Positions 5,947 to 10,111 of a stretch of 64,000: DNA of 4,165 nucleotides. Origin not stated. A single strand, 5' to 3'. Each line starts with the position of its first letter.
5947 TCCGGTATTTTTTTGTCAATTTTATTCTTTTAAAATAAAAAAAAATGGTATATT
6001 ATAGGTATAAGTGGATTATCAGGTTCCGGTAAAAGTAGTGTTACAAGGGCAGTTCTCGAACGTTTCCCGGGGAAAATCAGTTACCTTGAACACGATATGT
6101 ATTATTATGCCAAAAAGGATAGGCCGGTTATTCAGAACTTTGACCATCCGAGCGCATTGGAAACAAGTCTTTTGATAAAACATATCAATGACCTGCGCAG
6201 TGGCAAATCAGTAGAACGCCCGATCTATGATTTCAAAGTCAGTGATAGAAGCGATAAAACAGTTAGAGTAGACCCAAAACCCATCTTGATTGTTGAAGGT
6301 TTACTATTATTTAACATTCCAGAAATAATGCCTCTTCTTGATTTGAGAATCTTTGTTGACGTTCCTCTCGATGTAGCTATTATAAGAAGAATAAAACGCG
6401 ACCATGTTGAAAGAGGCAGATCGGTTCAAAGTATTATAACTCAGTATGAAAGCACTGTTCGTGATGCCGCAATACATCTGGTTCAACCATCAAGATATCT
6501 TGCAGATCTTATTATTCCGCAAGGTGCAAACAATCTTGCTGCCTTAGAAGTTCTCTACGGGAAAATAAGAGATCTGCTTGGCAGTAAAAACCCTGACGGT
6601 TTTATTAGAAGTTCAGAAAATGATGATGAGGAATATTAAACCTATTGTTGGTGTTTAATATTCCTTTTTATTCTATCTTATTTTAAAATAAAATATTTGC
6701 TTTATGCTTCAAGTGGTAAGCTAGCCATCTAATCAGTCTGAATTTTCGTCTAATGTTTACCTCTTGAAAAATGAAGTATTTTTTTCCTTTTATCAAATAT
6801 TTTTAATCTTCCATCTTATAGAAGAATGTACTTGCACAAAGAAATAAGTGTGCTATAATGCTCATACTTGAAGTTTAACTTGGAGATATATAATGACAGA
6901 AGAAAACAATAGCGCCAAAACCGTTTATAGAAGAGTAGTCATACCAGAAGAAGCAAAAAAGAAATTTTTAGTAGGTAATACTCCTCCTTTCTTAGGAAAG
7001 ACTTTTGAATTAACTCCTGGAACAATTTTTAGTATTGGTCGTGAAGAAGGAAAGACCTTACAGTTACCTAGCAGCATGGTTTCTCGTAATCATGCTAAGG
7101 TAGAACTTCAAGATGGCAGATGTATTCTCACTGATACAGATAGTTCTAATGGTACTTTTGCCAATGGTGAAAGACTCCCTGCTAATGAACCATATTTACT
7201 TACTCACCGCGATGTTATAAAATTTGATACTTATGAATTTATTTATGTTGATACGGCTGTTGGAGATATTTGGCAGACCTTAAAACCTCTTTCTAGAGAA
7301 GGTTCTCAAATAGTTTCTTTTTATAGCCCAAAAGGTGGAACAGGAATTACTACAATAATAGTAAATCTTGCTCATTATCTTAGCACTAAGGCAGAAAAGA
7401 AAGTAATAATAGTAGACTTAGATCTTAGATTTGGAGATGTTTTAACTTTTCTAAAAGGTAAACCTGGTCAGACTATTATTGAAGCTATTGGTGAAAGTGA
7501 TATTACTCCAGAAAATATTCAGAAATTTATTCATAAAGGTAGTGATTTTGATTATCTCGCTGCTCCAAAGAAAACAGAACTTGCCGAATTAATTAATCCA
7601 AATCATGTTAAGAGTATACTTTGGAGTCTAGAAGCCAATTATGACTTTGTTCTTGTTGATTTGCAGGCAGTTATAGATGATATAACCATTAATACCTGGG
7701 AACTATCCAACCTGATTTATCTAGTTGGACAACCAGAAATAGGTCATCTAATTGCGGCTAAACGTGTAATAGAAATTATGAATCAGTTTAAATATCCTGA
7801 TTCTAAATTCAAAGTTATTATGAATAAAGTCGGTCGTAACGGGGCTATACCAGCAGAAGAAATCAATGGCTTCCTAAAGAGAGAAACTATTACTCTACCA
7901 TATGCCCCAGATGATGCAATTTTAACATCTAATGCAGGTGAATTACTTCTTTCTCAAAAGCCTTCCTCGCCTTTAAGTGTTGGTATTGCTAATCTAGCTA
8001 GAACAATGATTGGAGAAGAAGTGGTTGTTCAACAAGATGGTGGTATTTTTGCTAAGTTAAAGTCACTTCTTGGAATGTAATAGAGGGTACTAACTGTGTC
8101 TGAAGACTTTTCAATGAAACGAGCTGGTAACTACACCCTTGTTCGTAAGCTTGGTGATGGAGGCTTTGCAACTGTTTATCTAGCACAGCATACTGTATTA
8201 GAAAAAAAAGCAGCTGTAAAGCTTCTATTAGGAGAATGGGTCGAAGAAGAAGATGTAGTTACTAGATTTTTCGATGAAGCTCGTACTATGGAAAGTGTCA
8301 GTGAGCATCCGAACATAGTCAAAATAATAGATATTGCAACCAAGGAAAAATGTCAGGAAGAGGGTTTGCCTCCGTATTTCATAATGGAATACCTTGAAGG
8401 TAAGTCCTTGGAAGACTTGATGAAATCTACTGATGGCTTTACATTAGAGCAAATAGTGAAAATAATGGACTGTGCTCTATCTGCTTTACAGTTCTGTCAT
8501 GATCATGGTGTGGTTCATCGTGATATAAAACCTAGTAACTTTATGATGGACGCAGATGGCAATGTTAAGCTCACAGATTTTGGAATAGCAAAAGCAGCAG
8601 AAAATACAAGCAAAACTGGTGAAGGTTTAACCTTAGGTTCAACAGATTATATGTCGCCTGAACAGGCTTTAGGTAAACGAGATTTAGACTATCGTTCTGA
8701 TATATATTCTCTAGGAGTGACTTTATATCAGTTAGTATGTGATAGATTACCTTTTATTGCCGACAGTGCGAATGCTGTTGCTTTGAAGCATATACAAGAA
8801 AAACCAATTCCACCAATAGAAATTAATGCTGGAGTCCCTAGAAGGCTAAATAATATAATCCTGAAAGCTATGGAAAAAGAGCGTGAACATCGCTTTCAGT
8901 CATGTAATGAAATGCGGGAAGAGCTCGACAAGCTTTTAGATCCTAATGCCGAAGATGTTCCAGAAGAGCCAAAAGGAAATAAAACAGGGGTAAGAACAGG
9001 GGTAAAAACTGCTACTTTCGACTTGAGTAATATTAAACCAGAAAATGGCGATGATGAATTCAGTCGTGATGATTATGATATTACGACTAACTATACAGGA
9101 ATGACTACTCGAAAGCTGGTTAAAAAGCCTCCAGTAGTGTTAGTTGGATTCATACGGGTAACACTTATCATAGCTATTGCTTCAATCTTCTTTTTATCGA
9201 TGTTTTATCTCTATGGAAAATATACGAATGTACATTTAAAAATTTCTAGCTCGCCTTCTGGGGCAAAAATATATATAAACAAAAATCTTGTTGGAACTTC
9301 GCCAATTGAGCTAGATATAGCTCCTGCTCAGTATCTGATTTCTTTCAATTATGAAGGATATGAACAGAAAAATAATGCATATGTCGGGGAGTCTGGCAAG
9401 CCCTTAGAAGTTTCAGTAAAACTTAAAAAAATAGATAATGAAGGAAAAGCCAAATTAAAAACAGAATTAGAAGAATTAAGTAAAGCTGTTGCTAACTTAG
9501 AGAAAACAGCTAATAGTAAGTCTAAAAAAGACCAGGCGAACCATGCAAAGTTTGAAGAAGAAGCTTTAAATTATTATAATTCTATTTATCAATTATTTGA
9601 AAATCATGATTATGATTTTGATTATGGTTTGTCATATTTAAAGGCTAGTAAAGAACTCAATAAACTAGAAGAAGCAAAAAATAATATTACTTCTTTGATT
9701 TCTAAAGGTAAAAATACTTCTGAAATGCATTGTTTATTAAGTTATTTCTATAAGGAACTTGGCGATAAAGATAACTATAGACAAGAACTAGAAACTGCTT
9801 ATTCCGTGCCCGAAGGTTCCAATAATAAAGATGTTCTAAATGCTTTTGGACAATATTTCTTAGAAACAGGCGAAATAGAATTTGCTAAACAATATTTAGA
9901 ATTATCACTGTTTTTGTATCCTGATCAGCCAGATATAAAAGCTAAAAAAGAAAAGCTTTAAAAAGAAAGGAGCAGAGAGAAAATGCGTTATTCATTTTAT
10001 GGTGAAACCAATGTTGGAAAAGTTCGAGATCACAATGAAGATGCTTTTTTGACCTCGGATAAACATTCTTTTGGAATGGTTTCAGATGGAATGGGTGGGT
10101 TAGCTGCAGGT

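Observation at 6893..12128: Kinase/phosphatase cassette flanked by two TadZ/CpaE-like ATPases carrying FHA and cyclic-nucleotide-binding sensor domains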

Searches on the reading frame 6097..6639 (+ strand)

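Call 8: search_protein_families(library=pfam, proteins=[window:6097-6639:+], max_evalue=0.001)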
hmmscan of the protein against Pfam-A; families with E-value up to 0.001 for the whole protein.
window:6097-6639:+ (180 aa): 1 family
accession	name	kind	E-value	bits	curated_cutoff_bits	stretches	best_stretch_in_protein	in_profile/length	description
PF00485.24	PRK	-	8e-29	101.3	22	1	14-147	62-194/196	Phosphoribulokinase / Uridine kinase family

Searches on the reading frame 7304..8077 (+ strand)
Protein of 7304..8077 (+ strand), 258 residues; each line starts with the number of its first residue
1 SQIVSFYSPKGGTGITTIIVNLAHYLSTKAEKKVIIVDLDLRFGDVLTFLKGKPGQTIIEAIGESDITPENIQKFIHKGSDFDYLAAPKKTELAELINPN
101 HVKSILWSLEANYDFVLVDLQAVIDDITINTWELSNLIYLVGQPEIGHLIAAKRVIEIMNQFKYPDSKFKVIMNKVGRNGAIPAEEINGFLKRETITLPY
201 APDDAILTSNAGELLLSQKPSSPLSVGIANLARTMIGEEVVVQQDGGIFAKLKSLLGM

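Call 46: search_dna_similar(query=window:7304-8077:+, collection=plasmids, mode=protein, max_rows=30, rows=best, max_evalue=0.01)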
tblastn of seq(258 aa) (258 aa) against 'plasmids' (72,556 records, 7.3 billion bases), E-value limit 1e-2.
Records with a match: 871; places in all: 887; records where one place covers at least 80% of the query: 26.
Best place of each record, by identity: <60% 871.
By first word of the organism name: Enterococcus 427; Sinorhizobium 70; Lactiplantibacillus 39; Vibrio 35; Lactococcus 33; Piscirickettsia 25; Azospirillum 13; Nostoc 11; Burkholderia 10; Bacillus 9; and 100 more.
By predicted mobility (MOB-suite, as given by PLSDB): non-mobilizable 403; mobilizable 269; conjugative 199.
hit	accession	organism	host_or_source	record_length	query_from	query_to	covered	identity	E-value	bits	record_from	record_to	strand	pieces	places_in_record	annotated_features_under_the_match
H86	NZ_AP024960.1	Paraburkholderia terrae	-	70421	2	235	91%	27.8%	3e-15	82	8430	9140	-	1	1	AAA family ATPase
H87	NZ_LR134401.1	Listeria monocytogenes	Homo sapiens,Vein blood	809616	2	256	99%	25.3%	1e-8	62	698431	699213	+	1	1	minD: septum site-determining protein MinD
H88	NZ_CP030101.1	Listeria monocytogenes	Environment,water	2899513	2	256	99%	25.3%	1e-8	62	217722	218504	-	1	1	none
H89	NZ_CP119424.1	Photobacterium sp. DA100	-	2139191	6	258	98%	25.2%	3e-7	58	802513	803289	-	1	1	none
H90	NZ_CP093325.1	Bacillus sp. N5-665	whole organism,peat soil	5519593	8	258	97%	25.4%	3e-8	61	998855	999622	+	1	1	none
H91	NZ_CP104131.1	Sinorhizobium sp. K101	Phaseolus vulgaris,cell ...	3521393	4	257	98%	24.5%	8e-8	60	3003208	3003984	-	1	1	none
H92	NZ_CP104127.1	Sinorhizobium sp. M103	Phaseolus vulgaris,cell ...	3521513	4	257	98%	24.5%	8e-8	60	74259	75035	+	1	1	none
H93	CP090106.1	Sinorhizobium meliloti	Medicago,Cell culture,Plant nodule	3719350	4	257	98%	23.8%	6e-7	57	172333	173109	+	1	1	none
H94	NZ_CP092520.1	Cetobacterium somerae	Danio rerio,tissue sample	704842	2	213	82%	28.1%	3e-8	61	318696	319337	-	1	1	minD: septum site-determining protein MinD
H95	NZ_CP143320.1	Cetobacterium somerae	intestine of Yellow Catfish,pure culture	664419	2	213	82%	28.1%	3e-8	61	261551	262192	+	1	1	minD: septum site-determining protein MinD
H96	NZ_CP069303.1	Shinella sp. PSBB067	monoisolate,Minnesota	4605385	4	257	98%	22.9%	2e-6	56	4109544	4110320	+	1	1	none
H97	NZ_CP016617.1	Microvirga ossetica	Vicia alpestris,cell culture,nodules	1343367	2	213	82%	26.7%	3e-11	71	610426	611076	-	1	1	none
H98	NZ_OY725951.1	Bacteroides finegoldii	-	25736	2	191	74%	28.9%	1e-3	47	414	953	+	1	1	AAA family ATPase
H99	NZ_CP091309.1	Burkholderia pyrrocinia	-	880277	1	205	79%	26.5%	1e-13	77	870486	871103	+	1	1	AAA family ATPase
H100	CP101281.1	Burkholderia sp. FXe9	bacteria,soil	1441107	1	205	79%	26.5%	9e-13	75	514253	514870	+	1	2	AAA family ATPase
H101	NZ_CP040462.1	Enterococcus sp. M190262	Homo sapiens,whole organism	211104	10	209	78%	27.2%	1e-5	54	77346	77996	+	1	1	ParA family protein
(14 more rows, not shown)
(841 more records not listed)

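Call 47: get_annotated_region(hit=H90, flank=3000)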
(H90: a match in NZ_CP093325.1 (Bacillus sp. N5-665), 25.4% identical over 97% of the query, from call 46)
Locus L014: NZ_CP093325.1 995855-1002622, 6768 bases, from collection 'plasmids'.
description: Bacillus sp. N5-665 strain N5/665 plasmid p1, complete sequence
organism: Bacillus sp. N5-665 (NCBI taxid 2925318)
taxonomy: Bacteria; Bacillota; Bacilli; Bacillales; Bacillaceae; Bacillus; Bacillus sp. N5-665
host: -; source: whole organism,peat soil; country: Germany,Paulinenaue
typing (MOB-suite, as given by PLSDB): non-mobilizable
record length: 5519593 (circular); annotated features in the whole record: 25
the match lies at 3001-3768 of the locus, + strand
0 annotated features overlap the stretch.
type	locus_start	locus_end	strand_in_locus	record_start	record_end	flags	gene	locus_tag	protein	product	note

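Call 48: get_annotated_region(hit=H89, flank=3000)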
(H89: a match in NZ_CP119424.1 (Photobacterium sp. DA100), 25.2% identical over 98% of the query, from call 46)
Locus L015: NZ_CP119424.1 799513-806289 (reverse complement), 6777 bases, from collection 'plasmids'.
description: Photobacterium sp. DA100 plasmid pDA100, complete sequence
organism: Photobacterium sp. DA100 (NCBI taxid 3027472)
taxonomy: Bacteria; Pseudomonadota; Gammaproteobacteria; Vibrionales; Vibrionaceae; Photobacterium; Photobacterium sp. DA100
host: -; source: -; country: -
typing (MOB-suite, as given by PLSDB): non-mobilizable
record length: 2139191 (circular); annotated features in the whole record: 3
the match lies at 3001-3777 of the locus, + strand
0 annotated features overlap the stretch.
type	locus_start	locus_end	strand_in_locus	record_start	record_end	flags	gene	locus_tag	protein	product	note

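Call 49: get_annotated_region(hit=H91, flank=3000)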
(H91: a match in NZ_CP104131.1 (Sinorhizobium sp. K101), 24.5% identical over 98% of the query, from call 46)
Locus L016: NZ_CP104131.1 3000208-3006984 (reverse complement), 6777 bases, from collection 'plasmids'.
description: Sinorhizobium sp. K101 plasmid pK101a, complete sequence
organism: Sinorhizobium sp. K101 (NCBI taxid 2976820)
taxonomy: Bacteria; Pseudomonadota; Alphaproteobacteria; Hyphomicrobiales; Rhizobiaceae; Sinorhizobium; Sinorhizobium sp. K101
host: -; source: Phaseolus vulgaris,cell culture,Phaseolus vulgaris nodule,nodule from plant grown in inoculum free soil; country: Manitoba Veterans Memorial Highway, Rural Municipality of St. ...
typing (MOB-suite, as given by PLSDB): non-mobilizable
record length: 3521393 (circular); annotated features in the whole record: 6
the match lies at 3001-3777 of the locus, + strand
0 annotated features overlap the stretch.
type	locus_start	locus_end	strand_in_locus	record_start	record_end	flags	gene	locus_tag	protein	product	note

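Call 50: get_annotated_region(hit=H87, flank=1500)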
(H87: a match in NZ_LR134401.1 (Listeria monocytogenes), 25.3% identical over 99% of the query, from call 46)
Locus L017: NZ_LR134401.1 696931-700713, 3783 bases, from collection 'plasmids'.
description: Listeria monocytogenes strain NCTC7974 plasmid 4, complete sequence
organism: Listeria monocytogenes (NCBI taxid 1639)
taxonomy: Bacteria; Bacillota; Bacilli; Bacillales; Listeriaceae; Listeria; Listeria monocytogenes
host: -; source: Homo sapiens,Vein blood; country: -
typing (MOB-suite, as given by PLSDB): non-mobilizable
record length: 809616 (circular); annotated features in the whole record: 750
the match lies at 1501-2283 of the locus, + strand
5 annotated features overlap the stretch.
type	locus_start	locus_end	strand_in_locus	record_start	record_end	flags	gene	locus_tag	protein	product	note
CDS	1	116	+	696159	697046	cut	mreC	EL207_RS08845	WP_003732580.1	rod shape-determining protein MreC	GO:0008360 - regulation of cell shape [Evidence IEA]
CDS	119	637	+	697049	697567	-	mreD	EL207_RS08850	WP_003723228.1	rod shape-determining protein MreD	GO:0008360 - regulation of cell shape [Evidence IEA]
CDS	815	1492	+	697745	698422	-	minC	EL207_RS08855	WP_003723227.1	septum site-determining protein MinC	-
CDS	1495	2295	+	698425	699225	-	minD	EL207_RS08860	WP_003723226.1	septum site-determining protein MinD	GO:0000918 - division septum site selection [Evidence IEA]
CDS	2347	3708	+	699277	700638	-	-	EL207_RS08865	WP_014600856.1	ribonuclease E/G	-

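Call 52: get_annotated_region(hit=H101, flank=800)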
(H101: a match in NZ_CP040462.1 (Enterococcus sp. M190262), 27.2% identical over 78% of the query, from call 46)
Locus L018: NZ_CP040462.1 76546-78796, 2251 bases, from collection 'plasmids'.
description: Enterococcus sp. M190262 plasmid pM190262, complete sequence
organism: Enterococcus sp. M190262 (NCBI taxid 2582830)
taxonomy: Bacteria; Bacillota; Bacilli; Lactobacillales; Enterococcaceae; Enterococcus; Enterococcus sp. M190262
host: -; source: Homo sapiens,whole organism; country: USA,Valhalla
typing (MOB-suite, as given by PLSDB): conjugative; relaxase MOBP; mating-pair formation MPF_T
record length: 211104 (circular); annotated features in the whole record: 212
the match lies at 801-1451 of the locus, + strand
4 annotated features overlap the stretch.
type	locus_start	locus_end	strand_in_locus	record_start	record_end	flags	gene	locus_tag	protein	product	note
CDS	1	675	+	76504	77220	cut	-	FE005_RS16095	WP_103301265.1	replication initiation protein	GO:0006270 - DNA replication initiation [Evidence IEA]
CDS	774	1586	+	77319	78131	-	-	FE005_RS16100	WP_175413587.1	ParA family protein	-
CDS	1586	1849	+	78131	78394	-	-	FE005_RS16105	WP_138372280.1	ribbon-helix-helix protein, CopG family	GO:0006355 - regulation of DNA-templated transcription [Evidence IEA]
CDS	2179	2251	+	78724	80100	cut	-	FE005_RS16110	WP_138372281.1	Y-family DNA polymerase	-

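Call 54: get_annotated_region(hit=H99, flank=5000)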
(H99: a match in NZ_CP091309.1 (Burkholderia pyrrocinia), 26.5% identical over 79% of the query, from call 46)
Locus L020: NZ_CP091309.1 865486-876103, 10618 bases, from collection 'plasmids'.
description: Burkholderia pyrrocinia strain LWK2 plasmid pBPJTT, complete sequence
organism: Burkholderia pyrrocinia (NCBI taxid 60550)
taxonomy: Bacteria; Pseudomonadota; Betaproteobacteria; Burkholderiales; Burkholderiaceae; Burkholderia; Burkholderia pyrrocinia
host: -; source: -; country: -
typing (MOB-suite, as given by PLSDB): non-mobilizable
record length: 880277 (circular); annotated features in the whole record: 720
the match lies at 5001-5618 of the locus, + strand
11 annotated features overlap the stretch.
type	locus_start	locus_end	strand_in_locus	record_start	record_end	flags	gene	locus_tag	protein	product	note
CDS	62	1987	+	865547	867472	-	-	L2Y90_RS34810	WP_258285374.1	type II and III secretion system protein family protein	-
CDS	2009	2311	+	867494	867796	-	-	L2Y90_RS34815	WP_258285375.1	hypothetical protein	-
CDS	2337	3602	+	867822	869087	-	-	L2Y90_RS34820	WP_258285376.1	TadE/TadG family type IV pilus assembly protein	-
CDS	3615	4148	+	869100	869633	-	-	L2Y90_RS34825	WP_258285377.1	TadE/TadG family type IV pilus assembly protein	-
CDS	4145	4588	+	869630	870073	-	-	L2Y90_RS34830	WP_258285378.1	TadE family protein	-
CDS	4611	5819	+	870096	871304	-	-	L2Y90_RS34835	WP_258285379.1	AAA family ATPase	-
CDS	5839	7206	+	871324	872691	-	-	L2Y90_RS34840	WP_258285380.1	CpaF family protein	-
CDS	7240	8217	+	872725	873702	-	-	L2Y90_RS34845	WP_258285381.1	type II secretion system F family protein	-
CDS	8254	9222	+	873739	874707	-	-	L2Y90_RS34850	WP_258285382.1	type II secretion system F family protein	-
CDS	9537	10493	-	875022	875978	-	-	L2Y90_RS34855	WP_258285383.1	transporter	-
CDS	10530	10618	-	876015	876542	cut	-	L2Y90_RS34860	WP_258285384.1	flavin reductase family protein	-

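Call 103: search_protein_families(library=ncbifam, proteins=[L015:2533-3768:+], max_evalue=0.001)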
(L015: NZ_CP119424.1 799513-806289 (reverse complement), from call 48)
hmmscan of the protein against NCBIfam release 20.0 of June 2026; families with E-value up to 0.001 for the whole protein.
L015:2533-3768:+ (411 aa): 10 families
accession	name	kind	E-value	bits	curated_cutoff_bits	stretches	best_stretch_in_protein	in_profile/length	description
TIGR01969.1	minD_arch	subfamily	3.4e-19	69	201.75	1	157-399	5-238/251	cell division ATPase MinD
TIGR01968.1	minD_bact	equivalog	3.2e-17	62.7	212.9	1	156-398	5-243/261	septum site-determining protein MinD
TIGR03815.1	CpaE_hom_Actino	equivalog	2.1e-15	56.7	154.45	1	73-372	38-321/340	septum site-determining protein Ssd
NF041546.1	ParA_partition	equivalog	1.1e-11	44.7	180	2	157-193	4-40/203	ParA family partition ATPase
TIGR03371.1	cellulose_yhjQ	equivalog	3.4e-07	30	157.85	1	158-340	7-187/246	cellulose biosynthesis protein BcsQ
NF047398.1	AAA_KGGVGR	domain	8.6e-06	26.2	90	0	153-192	3-42/190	KGGVGR-motif variant AAA ATPase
NF041283.1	PrgP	equivalog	7e-05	22.3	400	1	152-299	2-156/297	ParA superfamily DNA segregation protein PrgP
TIGR03453.1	partition_RepA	equivalog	0.00024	20.1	348.45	0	157-304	109-272/387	plasmid partitioning protein RepA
NF007135.0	PRK09581.1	equivalog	0.00046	19.1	474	1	65-134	191-264/457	PleD family two-component system response regulator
NF008568.0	PRK11519.1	equivalog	0.00095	17.4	1068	0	161-274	535-643/720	tyrosine-protein kinase Wzc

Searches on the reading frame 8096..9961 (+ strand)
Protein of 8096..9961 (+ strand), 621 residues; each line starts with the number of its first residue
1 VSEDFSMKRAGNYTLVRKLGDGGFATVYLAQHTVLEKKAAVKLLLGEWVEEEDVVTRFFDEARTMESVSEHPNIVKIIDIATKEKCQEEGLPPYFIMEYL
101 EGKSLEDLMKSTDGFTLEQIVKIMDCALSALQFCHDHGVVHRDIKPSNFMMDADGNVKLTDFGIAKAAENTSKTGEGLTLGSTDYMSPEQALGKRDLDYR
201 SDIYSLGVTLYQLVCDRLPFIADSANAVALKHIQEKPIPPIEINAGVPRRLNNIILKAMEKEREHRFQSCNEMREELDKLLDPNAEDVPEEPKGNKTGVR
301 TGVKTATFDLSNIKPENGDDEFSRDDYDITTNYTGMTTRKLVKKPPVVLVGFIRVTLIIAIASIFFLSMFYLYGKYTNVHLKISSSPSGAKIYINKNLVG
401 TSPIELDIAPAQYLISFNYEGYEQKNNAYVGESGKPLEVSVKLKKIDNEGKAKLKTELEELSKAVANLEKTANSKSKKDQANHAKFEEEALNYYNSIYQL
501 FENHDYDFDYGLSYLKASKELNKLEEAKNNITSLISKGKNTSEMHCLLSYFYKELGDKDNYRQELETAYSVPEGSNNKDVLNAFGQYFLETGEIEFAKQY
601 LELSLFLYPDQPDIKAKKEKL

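Call 3: search_protein_families(library=pfam, proteins=[window:8096-9961:+], max_evalue=0.01)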
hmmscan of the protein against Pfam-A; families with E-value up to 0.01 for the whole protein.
window:8096-9961:+ (621 aa): 8 families
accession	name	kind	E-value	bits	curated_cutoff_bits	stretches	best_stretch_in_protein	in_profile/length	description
PF00069.31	Pkinase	-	3.4e-51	174.6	31.7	1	13-268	1-253/263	Protein kinase domain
PF07714.23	PK_Tyr_Ser-Thr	-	2.6e-34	119.2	23.1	1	15-268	3-250/258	Protein tyrosine and serine/threonine kinase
PF08308.17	PEGA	-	2e-10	40.8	20.8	1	380-445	3-69/71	PEGA domain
PF03109.22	ABC1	-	2.6e-08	33.7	22.9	1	93-171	143-220/244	ABC1 atypical kinase-like domain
PF14531.12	Kinase-like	-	2.2e-05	24.3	25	1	134-225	161-256/289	Kinase-like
PF01636.29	APH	-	9e-05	22.8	23.2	0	121-157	151-188/239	Phosphotransferase enzyme family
PF07387.17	Seadorna_VP7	-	0.0025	17.3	20.3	1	123-162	146-187/308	Seadornavirus VP7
PF17667.7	Pkinase_fungal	-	0.0062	15.7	24.1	0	125-203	293-376/387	Fungal protein kinase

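Call 4: search_protein_families(library=ncbifam, proteins=[window:8096-9961:+], max_evalue=0.01)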
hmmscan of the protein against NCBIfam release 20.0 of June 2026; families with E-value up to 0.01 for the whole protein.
window:8096-9961:+ (621 aa): 22 families
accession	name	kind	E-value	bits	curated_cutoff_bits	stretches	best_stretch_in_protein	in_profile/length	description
NF033483.0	PknB_PASTA_kin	equivalog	3.6e-98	330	450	1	11-477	7-469/563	Stk1 family PASTA domain-containing Ser/Thr kinase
NF047741.1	antiphage_MADS6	equivalog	1.2e-52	179.4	460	2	111-297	292-473/612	methylation-associated defense system protein kinase MAD6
NF052427.1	StpK7MSMEG_1200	equivalog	9.2e-40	136.7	900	1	8-282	4-270/601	serine/threonine protein kinase StpK7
NF009651.0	PRK13184.1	equivalog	3.2e-36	124.7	839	1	12-286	3-296/932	serine/threonine-protein kinase PknD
NF053615.1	SerThrKinAfsKStmc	equivalog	8.9e-27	94.1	1300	1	8-274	10-261/809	protein serine/threonine kinase AfsK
TIGR03903.1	TOMM_kin_cyc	equivalog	1.5e-24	85.9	705.75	1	37-277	4-244/1267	TOMM system kinase/cyclase fusion protein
NF038150.1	lanthi_synth_IV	equivalog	1.2e-23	83.4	650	1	49-293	230-470/851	class IV lanthionine synthetase LanL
NF033442.0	BREX_PglW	equivalog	2.2e-22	78.7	990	1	10-295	511-784/1391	BREX system serine/threonine kinase PglW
NF043056.1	T4SS_LegK1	equivalog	7.3e-15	54.5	550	1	17-216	77-286/516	Dot/Icm T4SS effector kinase LegK1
NF038151.1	lanthi_synth_III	equivalog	3.4e-14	52.2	575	1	46-235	258-446/833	class III lanthionine synthetase LanKC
NF058632.1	SerThrKinPrkT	equivalog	1.9e-11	43.5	280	1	12-163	22-163/322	serine/threonine protein kinase PrkT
NF011463.0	PRK14879.1-4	equivalog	3e-08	33.4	188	1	95-170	95-165/237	Kae1-associated kinase Bud32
TIGR03724.2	arch_bud32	equivalog_domain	5.7e-08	32.5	125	1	95-176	70-142/193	KEOPS complex kinase/ATPase Bud32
NF041408.1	XopAU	subfamily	4.6e-07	29.8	450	1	123-216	333-417/498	XopAU family type III secretion system effector serine/threonine kinase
NF011464.0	PRK14879.1-7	equivalog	9.9e-07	28.7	246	1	95-175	83-159/221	Kae1-associated kinase Bud32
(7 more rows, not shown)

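Call 100: search_protein_families(library=padloc, proteins=[window:8096-9961:+], max_evalue=0.001)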
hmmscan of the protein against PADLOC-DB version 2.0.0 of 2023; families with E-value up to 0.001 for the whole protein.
window:8096-9961:+ (621 aa): 35 families (the best 25 are shown)
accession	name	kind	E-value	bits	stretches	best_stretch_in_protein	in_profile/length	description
PDLC04060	PD-T4-6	-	4.7e-93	310.7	1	11-378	8-365/486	-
PDLC04061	PD-T4-6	-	4.5e-89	298.3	1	9-318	14-323/510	-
PDLC04042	PD-T4-6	-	1.4e-81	272.4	1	10-287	8-279/292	-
PDLC04048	PD-T4-6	-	3.4e-76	254.9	1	10-285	9-277/354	-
PDLC04047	PD-T4-6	-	3.9e-74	247.7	1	7-286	6-278/327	-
PDLC04052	PD-T4-6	-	1.4e-73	246.8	1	10-324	8-313/496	-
PDLC04040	PD-T4-6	-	1.2e-72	243.4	1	19-366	2-340/547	-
PDLC04053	PD-T4-6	-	1.3e-72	242.9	1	7-301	5-292/311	-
PDLC04138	mad6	-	3.8e-71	238.9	1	4-299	44-332/659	mads_6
PDLC04057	PD-T4-6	-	1.9e-70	236.1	1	10-378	7-353/443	-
PDLC04043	PD-T4-6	-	8.1e-70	234.1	1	6-300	10-294/452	-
PDLC04054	PD-T4-6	-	1.1e-65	220.4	1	10-298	10-291/347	-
PDLC04041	PD-T4-6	-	1.8e-60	203.4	1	10-276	27-289/443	-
PDLC04039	PD-T4-6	-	3.9e-59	198.9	1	11-284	14-279/458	-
PDLC04050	PD-T4-6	-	3e-54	182.7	1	11-286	63-332/480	-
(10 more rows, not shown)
